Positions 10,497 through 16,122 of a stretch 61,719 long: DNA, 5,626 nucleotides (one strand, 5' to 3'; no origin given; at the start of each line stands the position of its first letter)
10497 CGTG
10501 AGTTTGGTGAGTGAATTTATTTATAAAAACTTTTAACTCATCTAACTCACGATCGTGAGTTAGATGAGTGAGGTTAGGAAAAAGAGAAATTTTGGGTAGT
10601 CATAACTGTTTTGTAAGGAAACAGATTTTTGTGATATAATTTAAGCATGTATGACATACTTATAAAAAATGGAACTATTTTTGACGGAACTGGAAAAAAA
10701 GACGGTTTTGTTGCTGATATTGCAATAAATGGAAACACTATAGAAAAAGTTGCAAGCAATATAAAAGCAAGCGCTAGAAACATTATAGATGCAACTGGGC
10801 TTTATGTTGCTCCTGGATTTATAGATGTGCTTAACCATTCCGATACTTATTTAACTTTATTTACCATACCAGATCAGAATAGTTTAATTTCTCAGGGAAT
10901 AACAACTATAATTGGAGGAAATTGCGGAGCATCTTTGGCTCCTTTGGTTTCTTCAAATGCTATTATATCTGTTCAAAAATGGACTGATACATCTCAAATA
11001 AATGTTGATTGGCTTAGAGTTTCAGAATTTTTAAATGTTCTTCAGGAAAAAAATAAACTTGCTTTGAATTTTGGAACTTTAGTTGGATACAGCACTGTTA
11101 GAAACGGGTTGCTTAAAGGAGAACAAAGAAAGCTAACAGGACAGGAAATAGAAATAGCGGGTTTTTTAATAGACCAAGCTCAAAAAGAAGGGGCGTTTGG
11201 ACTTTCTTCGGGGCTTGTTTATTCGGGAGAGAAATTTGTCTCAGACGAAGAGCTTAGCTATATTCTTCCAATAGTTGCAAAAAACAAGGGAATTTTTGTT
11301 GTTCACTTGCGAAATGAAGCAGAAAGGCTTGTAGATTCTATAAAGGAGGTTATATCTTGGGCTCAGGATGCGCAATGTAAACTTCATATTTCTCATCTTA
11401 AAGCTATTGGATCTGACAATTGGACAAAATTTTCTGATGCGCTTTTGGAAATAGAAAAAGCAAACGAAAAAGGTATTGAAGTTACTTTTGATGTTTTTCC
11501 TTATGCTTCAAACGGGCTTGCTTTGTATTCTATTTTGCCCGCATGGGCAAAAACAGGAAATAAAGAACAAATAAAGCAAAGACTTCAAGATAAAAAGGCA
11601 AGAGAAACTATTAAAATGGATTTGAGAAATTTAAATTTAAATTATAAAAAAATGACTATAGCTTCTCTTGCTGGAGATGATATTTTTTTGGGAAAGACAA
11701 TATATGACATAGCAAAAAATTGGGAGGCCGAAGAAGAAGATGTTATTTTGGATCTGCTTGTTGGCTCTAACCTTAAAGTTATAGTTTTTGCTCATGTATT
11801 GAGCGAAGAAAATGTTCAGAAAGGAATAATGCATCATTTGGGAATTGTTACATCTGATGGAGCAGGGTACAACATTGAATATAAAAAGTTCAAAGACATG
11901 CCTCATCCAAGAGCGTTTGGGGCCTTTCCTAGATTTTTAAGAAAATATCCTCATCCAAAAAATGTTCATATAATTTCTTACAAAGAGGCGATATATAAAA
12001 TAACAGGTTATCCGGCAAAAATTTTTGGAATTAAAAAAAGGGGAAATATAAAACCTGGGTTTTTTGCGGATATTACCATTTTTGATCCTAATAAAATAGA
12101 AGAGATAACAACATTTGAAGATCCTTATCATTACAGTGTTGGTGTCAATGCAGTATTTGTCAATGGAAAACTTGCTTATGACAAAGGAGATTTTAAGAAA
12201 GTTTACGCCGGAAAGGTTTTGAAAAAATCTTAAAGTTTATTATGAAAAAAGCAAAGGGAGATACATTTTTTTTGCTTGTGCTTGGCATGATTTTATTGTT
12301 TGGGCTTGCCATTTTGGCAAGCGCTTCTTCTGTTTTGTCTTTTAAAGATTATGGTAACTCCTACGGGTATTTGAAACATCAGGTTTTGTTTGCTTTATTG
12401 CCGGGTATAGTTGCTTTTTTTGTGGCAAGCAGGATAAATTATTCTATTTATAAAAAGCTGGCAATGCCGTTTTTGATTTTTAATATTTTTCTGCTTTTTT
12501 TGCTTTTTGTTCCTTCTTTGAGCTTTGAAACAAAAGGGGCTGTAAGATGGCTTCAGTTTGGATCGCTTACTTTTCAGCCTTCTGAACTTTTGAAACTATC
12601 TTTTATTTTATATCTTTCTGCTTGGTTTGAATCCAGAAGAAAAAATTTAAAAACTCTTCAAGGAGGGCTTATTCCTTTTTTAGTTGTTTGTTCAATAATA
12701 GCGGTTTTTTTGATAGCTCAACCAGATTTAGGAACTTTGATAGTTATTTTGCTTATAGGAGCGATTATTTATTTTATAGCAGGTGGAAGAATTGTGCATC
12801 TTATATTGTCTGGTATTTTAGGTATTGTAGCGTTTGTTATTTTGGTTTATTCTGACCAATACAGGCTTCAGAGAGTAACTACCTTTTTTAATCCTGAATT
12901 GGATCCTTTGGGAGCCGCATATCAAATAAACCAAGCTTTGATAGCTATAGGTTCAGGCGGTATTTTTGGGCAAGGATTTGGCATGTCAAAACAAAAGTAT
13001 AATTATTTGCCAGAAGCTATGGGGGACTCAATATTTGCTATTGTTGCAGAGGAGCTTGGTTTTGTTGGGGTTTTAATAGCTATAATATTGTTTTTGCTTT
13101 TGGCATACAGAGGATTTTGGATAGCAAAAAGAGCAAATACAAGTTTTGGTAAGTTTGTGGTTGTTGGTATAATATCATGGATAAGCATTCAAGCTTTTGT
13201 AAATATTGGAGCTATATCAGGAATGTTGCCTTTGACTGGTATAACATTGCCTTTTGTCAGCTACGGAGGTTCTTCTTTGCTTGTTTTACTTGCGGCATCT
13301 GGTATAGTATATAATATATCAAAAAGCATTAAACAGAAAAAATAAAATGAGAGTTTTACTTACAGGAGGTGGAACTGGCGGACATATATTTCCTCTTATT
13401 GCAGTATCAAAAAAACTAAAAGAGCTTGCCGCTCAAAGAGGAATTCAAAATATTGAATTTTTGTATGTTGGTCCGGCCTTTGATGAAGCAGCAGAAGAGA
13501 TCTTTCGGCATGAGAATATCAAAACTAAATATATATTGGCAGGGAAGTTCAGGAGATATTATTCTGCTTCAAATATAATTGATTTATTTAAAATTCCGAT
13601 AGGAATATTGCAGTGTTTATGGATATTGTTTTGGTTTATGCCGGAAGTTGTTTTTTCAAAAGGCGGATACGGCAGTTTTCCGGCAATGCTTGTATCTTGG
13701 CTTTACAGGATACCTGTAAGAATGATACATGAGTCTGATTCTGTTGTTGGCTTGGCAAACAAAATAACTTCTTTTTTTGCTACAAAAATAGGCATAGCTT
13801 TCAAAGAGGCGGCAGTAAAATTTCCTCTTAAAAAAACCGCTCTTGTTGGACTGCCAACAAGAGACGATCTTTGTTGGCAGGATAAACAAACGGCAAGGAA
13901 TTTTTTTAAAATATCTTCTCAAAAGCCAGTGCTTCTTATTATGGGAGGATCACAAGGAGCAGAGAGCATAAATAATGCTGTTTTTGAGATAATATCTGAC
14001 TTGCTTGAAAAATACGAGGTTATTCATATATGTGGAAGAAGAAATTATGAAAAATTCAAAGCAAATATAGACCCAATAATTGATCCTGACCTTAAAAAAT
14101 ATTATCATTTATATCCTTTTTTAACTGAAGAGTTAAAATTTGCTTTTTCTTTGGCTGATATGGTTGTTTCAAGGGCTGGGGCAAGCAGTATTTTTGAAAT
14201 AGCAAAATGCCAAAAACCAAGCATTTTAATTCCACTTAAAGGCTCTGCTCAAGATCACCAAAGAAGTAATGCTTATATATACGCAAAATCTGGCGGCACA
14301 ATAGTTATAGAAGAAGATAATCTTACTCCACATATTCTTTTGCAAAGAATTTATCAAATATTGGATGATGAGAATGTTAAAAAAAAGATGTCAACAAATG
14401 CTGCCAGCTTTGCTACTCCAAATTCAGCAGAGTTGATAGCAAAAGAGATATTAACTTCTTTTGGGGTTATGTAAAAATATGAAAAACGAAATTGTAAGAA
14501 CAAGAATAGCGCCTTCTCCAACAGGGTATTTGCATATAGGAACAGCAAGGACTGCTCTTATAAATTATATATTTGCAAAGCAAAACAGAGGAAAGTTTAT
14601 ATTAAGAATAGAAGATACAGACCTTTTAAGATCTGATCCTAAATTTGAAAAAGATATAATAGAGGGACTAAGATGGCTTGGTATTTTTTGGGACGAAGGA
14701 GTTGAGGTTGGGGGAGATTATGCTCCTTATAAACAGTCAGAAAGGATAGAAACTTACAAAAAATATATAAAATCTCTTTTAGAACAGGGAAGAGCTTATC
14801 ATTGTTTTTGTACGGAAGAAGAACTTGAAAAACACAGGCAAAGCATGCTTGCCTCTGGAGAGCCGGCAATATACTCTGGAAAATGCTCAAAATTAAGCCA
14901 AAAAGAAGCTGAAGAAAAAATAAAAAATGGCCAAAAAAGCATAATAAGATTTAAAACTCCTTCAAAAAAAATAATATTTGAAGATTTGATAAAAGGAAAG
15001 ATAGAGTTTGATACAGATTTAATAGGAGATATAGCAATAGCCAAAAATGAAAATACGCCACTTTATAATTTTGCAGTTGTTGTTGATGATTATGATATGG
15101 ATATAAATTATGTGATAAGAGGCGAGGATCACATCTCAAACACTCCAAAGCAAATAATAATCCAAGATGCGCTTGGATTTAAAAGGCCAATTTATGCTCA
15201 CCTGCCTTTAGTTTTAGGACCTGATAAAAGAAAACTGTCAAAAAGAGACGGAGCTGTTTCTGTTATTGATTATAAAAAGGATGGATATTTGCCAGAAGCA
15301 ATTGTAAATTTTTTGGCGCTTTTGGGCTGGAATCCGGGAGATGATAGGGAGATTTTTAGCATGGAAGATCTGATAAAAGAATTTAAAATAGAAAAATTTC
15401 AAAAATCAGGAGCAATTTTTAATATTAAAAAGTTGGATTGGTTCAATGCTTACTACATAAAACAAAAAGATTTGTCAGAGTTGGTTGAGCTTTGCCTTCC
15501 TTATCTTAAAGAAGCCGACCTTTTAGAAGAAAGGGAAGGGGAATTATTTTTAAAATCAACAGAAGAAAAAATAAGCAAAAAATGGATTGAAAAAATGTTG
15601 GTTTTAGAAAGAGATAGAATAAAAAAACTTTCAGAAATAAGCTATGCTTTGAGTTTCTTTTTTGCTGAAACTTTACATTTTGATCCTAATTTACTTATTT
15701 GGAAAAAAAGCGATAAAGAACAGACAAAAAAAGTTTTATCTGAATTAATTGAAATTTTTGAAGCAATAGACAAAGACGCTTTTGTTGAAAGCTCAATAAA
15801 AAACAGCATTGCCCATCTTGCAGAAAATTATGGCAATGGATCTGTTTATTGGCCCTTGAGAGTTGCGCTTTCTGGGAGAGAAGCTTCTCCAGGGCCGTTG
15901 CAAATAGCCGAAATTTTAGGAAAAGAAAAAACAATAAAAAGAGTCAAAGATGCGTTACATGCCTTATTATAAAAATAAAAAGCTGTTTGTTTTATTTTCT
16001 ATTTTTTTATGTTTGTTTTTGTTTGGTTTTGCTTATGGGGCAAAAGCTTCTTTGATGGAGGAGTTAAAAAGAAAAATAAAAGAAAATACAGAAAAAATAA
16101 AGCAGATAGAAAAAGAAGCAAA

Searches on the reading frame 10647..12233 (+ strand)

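Call 80: search_protein_families(library=ncbifam, proteins=[window:10647-12233:+], max_evalue=1e-10)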
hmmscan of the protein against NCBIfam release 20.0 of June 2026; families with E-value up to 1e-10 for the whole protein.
window:10647-12233:+ (528 aa): 21 families
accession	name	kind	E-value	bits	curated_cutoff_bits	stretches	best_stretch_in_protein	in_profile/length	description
NF006560.0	PRK09061.1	subfamily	9.5e-46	156.1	340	2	416-524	398-510/517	amidohydrolase family protein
NF006689.0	PRK09237.1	equivalog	2e-19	69.4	371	1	1-96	2-98/383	amidohydrolase/deacetylase family metallohydrolase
TIGR00857.1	pyrC_multi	subfamily_domain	8.3e-19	67.8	279.05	0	400-488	288-376/412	dihydroorotase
NF004839.0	PRK06189.1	equivalog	1e-18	67.2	631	0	1-65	2-63/451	allantoinase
NF006688.0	PRK09236.1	equivalog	3.6e-17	62.3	535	0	439-526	344-441/444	dihydroorotase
NF006839.0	PRK09357.1-4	equivalog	7.7e-16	57.7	576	1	4-65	2-62/422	dihydroorotase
TIGR02033.1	D-hydantoinase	equivalog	1.8e-15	56.8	393.25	0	4-74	1-70/454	dihydropyrimidinase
NF009060.0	PRK12394.1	equivalog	3e-15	55.9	442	0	2-95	3-96/381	metallo-dependent hydrolase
TIGR03583.1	EF_0837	hypoth_equivalog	1.3e-14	54.1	432.15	0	3-96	2-91/365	amidohydrolase/deacetylase family metallohydrolase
NF006844.0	PRK09357.2-5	equivalog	5.3e-14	52.1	701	0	1-64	1-63/422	dihydroorotase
TIGR03178.1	allantoinase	equivalog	1.1e-13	50.8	357.85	0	3-64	1-59/441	allantoinase AllB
NF009941.0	PRK13404.1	subfamily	1.2e-13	50.5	647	0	2-68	4-66/478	dihydropyrimidinase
NF006559.0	PRK09060.1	equivalog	1.5e-13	49.9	482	0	2-64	5-64/444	dihydroorotase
NF006845.0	PRK09357.2-6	equivalog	1.6e-13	50.1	728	0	3-64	2-63/428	dihydroorotase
NF006837.0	PRK09357.1-2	equivalog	8e-13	47.7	575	0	4-64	3-62/428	dihydroorotase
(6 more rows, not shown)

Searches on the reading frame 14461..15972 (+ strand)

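Call 80: search_protein_families(library=ncbifam, proteins=[window:14461-15972:+], max_evalue=1e-10)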
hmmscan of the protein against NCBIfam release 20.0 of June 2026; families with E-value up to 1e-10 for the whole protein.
window:14461-15972:+ (503 aa): 10 families
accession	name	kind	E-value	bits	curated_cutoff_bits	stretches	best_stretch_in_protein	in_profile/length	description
TIGR00464.1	gltX_bact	equivalog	7.1e-164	546.1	289.95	1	12-500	2-469/470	glutamate--tRNA ligase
NF004315.1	PRK05710.1-4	equivalog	8.1e-70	235.4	250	1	14-283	1-272/274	tRNA glutamyl-Q(34) synthetase GluQRS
TIGR03838.1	queuosine_YadB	equivalog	1.2e-67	228.2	276.7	1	13-292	2-259/272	tRNA glutamyl-Q(34) synthetase GluQRS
NF004314.0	PRK05710.1-3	equivalog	4.8e-64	216.6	256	1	8-307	3-277/297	tRNA glutamyl-Q(34) synthetase GluQRS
NF004313.0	PRK05710.1-2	equivalog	1.5e-46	158.9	380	1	12-270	5-253/299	tRNA glutamyl-Q(34) synthetase GluQRS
NF003169.0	PRK04156.1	equivalog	3.1e-45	154.9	516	1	5-248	95-329/567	glutamate--tRNA ligase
NF004312.0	PRK05710.1-1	equivalog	1.6e-39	136.1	453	1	6-271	8-249/306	tRNA glutamyl-Q(34) synthetase GluQRS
TIGR00463.1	gltX_arch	equivalog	5.1e-38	130.9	401.75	1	6-261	88-332/560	glutamate--tRNA ligase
NF011291.0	PRK14703.1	equivalog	4.5e-21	74.8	681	1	8-143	28-155/769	glutamine--tRNA ligase/YqeY domain fusion protein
TIGR00440.1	glnS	equivalog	7.1e-19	68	425.8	1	12-163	1-147/524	glutamine--tRNA ligase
